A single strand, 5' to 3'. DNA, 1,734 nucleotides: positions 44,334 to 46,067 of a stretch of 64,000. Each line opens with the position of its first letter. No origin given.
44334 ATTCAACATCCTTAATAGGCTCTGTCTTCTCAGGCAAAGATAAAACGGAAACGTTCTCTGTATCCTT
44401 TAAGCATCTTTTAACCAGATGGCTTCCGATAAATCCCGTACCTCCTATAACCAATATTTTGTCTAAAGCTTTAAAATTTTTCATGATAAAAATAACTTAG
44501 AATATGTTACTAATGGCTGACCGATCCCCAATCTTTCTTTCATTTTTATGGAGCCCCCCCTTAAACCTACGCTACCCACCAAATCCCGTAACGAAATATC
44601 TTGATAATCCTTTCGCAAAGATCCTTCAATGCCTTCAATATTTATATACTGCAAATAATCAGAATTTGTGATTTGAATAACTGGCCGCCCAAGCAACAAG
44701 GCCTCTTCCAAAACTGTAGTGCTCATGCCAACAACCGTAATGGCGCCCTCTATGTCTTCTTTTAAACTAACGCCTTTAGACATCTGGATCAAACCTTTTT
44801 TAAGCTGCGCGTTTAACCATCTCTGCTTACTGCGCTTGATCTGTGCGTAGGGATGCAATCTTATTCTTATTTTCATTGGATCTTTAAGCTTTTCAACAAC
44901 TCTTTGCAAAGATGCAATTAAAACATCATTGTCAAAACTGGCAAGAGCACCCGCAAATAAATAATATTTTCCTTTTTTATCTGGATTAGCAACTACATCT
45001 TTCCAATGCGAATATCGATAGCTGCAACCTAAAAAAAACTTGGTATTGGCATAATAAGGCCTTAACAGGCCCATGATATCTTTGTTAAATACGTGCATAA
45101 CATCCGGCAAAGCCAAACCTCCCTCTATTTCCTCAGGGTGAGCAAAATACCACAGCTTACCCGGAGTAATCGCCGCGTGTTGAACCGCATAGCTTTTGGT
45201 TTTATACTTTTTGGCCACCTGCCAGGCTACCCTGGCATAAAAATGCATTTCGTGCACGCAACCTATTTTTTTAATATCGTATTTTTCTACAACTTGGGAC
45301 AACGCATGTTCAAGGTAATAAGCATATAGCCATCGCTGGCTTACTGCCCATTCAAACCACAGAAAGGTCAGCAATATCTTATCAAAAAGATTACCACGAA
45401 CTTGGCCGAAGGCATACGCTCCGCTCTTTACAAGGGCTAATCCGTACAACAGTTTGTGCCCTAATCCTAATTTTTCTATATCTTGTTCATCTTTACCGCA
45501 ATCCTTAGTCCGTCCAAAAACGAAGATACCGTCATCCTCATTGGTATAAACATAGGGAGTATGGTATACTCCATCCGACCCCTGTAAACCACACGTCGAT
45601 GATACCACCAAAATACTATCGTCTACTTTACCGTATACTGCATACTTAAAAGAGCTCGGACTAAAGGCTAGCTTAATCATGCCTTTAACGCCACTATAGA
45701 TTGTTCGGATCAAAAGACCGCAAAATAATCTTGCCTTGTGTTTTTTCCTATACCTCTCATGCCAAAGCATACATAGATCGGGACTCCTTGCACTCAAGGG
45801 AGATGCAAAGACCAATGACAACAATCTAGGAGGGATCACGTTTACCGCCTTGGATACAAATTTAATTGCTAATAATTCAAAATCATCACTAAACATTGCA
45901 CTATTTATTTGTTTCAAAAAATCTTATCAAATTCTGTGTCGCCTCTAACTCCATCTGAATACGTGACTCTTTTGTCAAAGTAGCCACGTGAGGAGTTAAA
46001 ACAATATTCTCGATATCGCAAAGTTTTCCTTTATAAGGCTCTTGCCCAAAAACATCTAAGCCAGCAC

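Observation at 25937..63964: About 38-kb, at least 37-gene co-directional glycan super-operon combining sulfation, C-methylation, rSAM tailoring and ulosonic/heptose chemistry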

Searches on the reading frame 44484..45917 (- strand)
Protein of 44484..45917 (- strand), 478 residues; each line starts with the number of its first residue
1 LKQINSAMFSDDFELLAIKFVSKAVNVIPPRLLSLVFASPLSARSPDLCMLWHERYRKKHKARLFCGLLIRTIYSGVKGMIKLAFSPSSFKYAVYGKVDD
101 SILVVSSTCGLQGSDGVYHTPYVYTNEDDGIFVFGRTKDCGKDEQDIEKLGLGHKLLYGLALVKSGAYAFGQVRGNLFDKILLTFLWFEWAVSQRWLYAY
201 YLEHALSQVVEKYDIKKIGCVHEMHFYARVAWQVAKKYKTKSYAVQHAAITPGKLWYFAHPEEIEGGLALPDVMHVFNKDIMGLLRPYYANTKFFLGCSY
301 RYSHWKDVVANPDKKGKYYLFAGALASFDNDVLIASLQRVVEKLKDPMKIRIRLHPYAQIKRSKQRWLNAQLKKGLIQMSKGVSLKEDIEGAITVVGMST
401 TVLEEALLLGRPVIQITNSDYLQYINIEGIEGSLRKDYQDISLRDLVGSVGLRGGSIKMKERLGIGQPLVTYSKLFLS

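Call 6: search_protein_families(library=pfam, proteins=[window:44484-45917:-], max_evalue=0.01)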
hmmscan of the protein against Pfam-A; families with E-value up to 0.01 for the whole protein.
window:44484-45917:- (478 aa): 0 families

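Call 12: search_protein_families(library=ncbifam, proteins=[window:44484-45917:-], max_evalue=0.00001)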
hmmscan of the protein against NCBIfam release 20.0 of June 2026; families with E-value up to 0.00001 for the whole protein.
window:44484-45917:- (478 aa): 1 family
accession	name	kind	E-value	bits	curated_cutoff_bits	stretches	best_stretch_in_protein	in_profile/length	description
TIGR04326.1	O_ant_LIC13510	subfamily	7.5e-06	24.6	250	0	235-433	357-561/602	TIGR04326 family surface carbohydrate biosynthesis protein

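Call 33: search_protein_families(library=pfam, proteins=[window:44484-45917:-], max_evalue=10)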
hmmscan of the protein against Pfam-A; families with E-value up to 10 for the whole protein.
window:44484-45917:- (478 aa): 0 families

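Call 34: find_homologous_proteins(query=window:44484-45896:-, max_evalue=0.001)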
Query window:44484-45896:- (471 aa): 92 proteins with E <= 0.001 among 8000 candidates.
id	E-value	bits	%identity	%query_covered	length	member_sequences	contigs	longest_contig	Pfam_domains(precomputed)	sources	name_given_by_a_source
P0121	3.3e-290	980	100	91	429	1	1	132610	-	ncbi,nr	ncbi:MAG: hypothetical protein GY858_02855 [Candidatus Omnitrophica bacterium]|nr:hypothetical prote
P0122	6.0e-196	670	60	99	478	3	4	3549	-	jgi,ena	-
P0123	9.0e-183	626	57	100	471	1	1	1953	-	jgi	jgi:hypothetical protein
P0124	4.3e-180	617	58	99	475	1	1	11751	-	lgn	-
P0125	4.7e-178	611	56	100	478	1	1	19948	-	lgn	-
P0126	3.5e-177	608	56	100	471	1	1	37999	-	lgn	-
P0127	1.4e-170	586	55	100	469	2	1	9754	-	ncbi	-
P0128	2.6e-169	582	54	100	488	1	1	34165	-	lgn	-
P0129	1.8e-167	576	52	99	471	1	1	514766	-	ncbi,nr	ncbi:MAG: hypothetical protein HY807_01550 [Nitrospirae bacterium]|nr:hypothetical protein [Nitrospi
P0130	1.4e-166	573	53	100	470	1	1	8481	-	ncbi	ncbi:MAG: hypothetical protein ACUZ8I_07975 [Candidatus Scalindua sp.]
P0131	7.4e-166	570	54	100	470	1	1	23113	-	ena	-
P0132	2.5e-164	565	54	99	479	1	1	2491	-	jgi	jgi:hypothetical protein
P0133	1.5e-163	563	51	100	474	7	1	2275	-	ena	-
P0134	8.7e-162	557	52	99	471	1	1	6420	-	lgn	-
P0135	8.8e-162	557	52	99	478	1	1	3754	-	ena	-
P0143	5.8e-157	541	50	100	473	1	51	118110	-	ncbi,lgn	-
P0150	4.2e-152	525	51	99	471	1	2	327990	-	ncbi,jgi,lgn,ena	-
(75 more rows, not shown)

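Call 35: find_encoding_contigs(protein=P0126, flank=10000, max_places=2)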
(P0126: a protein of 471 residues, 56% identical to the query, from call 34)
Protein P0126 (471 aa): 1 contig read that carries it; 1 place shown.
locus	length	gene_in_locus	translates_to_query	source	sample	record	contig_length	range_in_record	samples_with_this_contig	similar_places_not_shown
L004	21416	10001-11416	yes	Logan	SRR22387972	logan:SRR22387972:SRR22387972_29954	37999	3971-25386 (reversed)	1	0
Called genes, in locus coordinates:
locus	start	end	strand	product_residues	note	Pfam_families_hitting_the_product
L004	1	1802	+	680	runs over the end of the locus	-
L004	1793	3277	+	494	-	PF01943:Polysacc_synt, PF13440:Polysacc_synt_3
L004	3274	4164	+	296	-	PF13489:Methyltransf_23, PF13847:Methyltransf_31, PF08241:Methyltransf_11, PF08242:Methyltransf_12, PF13649:Methyltransf_25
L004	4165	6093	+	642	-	-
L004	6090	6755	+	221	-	PF02348:CTP_transf_3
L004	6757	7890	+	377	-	PF00465:Fe-ADH, PF13685:Fe-ADH_2, PF01761:DHQ_synthase, PF24621:DHQS_C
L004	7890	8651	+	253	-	PF00106:adh_short, PF08659:KR, PF13561:adh_short_C2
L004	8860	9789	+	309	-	PF04055:Radical_SAM, PF13186:SPASM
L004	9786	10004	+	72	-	-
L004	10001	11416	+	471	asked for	-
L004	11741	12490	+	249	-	-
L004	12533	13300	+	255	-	PF00483:NTP_transferase, PF12804:NTP_transf_3 (weak)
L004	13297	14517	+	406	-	PF13489:Methyltransf_23, PF08484:Methyltransf_14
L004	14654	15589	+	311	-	PF01370:Epimerase, PF02719:Polysacc_synt_2 (weak), PF05368:NmrA (weak), PF01073:3Beta_HSD, PF13460:NAD_binding_10, PF16363:GDP_Man_Dehyd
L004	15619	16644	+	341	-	PF01073:3Beta_HSD, PF01370:Epimerase, PF02719:Polysacc_synt_2 (faint), PF04321:RmlD_sub_bind, PF16363:GDP_Man_Dehyd, PF13460:NAD_binding_10 (weak)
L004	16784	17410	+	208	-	PF00908:dTDP_sugar_isom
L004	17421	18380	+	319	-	PF00535:Glycos_transf_2, PF10111:Glyco_tranf_2_2, PF13641:Glyco_tranf_2_3 (weak)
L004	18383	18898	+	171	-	PF02698:DUF218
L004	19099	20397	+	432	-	-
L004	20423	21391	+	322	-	PF01073:3Beta_HSD, PF01370:Epimerase, PF02719:Polysacc_synt_2, PF04321:RmlD_sub_bind, PF05368:NmrA (weak), PF13460:NAD_binding_10, PF16363:GDP_Man_Dehyd, PF07993:NAD_binding_4, +1 more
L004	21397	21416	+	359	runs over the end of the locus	PF13439:Glyco_transf_4, PF20706:GT4-conflict (weak), PF00534:Glycos_transf_1, PF13692:Glyco_trans_1_4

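Call 36: find_encoding_contigs(protein=P0150, flank=10000, max_places=2)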
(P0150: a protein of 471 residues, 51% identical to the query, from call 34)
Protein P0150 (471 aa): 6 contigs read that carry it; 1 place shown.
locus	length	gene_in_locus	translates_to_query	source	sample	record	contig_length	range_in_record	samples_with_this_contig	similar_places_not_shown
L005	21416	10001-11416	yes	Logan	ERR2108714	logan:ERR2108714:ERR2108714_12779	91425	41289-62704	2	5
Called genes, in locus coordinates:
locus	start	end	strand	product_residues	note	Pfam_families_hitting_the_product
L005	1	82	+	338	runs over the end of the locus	PF05050:Methyltransf_21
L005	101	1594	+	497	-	PF02310:B12-binding, PF04055:Radical_SAM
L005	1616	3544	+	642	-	-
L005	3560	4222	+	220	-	PF02348:CTP_transf_3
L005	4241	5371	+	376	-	PF13685:Fe-ADH_2, PF01761:DHQ_synthase, PF24621:DHQS_C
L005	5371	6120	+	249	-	PF00106:adh_short, PF08659:KR, PF23441:SDR (weak), PF13561:adh_short_C2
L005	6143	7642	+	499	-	PF02310:B12-binding, PF04055:Radical_SAM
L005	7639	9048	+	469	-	PF02310:B12-binding, PF04055:Radical_SAM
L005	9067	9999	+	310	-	PF04055:Radical_SAM, PF13186:SPASM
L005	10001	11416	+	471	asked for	-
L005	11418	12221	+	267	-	PF04055:Radical_SAM, PF13186:SPASM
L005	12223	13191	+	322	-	PF00535:Glycos_transf_2, PF10111:Glyco_tranf_2_2, PF13641:Glyco_tranf_2_3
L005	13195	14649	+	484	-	PF02310:B12-binding, PF04055:Radical_SAM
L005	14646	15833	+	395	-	PF13439:Glyco_transf_4, PF13579:Glyco_trans_4_4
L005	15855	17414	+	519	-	-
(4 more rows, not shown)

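Call 45: find_encoding_contigs(protein=P0143, flank=10000, max_places=2)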
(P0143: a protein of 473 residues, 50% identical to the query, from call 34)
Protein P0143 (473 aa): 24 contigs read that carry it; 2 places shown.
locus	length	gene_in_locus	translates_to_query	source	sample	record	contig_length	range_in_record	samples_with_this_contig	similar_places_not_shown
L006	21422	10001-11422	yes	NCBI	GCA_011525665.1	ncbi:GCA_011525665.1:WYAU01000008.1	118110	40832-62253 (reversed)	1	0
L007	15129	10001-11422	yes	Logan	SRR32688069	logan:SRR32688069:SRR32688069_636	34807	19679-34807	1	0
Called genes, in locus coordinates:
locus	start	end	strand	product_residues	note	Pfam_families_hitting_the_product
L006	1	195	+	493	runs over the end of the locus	PF01943:Polysacc_synt, PF13440:Polysacc_synt_3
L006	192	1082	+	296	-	PF13489:Methyltransf_23, PF08003:Methyltransf_9 (weak), PF13847:Methyltransf_31, PF08241:Methyltransf_11, PF08242:Methyltransf_12, PF13649:Methyltransf_25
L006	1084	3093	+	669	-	-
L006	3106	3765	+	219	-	PF02348:CTP_transf_3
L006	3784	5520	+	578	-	PF00682:HMGL-like, PF01973:MptE-like (weak)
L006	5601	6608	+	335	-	PF00294:PfkB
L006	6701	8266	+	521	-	PF02310:B12-binding, PF04055:Radical_SAM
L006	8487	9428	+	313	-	PF04055:Radical_SAM, PF13186:SPASM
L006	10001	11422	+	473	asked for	-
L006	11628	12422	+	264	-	PF04055:Radical_SAM, PF13186:SPASM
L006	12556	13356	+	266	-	PF00535:Glycos_transf_2, PF10111:Glyco_tranf_2_2, PF13641:Glyco_tranf_2_3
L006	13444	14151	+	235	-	PF00535:Glycos_transf_2, PF10111:Glyco_tranf_2_2 (faint), PF13641:Glyco_tranf_2_3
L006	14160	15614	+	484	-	PF02310:B12-binding, PF04055:Radical_SAM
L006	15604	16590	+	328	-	PF04055:Radical_SAM, PF13186:SPASM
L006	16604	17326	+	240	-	PF05219:DREV, PF05148:Methyltransf_8, PF01209:Ubie_methyltran, PF13489:Methyltransf_23, PF13847:Methyltransf_31, PF08241:Methyltransf_11, PF08242:Methyltransf_12, PF13649:Methyltransf_25, +4 more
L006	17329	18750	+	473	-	PF02310:B12-binding, PF04055:Radical_SAM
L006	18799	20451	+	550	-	PF09852:DUF2079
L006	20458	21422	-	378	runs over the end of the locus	PF13439:Glyco_transf_4, PF00534:Glycos_transf_1, PF13692:Glyco_trans_1_4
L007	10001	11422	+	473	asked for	-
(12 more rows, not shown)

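Call 46: predict_structure(alignment_id=A1)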
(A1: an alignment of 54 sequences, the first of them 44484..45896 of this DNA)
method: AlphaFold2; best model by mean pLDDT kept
length: 471 residues; sequences in the alignment: 54
mean_pLDDT: 93.7   pTM: 0.91
mean pLDDT of the five models: 93.7, 93.6, 93.2, 93.0, 92.5
residues with pLDDT >= 90: 409; 70-90: 56; 50-70: 6; < 50: 0
segments of 3 or more residues with pLDDT < 50: none
pLDDT, mean of each block of 10 residues (from residue 1): 83 97 97 93 92 96 96 83 91 96 93 95 96 93 93 98 97 98 96 97 98 95 98 97 88 93 97 95 96 93 84 95 96 87 94 95 95 94 96 95 95 91 93 93 87 93 95 67
secondary structure, 60 per line:
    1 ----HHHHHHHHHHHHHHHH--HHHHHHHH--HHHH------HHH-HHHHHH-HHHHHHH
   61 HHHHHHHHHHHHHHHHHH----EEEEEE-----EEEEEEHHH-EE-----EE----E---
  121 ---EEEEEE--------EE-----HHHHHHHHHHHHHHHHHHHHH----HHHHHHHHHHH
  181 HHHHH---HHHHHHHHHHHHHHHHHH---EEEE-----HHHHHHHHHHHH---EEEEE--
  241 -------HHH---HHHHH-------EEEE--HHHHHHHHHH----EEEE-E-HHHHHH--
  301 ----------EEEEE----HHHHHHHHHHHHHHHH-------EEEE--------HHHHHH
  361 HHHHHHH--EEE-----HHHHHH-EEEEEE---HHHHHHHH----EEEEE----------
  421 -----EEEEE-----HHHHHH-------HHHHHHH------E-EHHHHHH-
elements in order: H5-20 H23-30 H33-36 H47-52 H54-78 E83-88 E94-99 E124-129 H145-165 H170-185 H189-206 E210-213 H219-230 E234-238 H254-258 E266-269 H272-281 E286-289 H293-298 E311-315 H320-335 E343-346 H355-367 E370-372 H378-383 E385-390 H394-401 E406-410 E426-430 H436-441 H449-455 H465-470
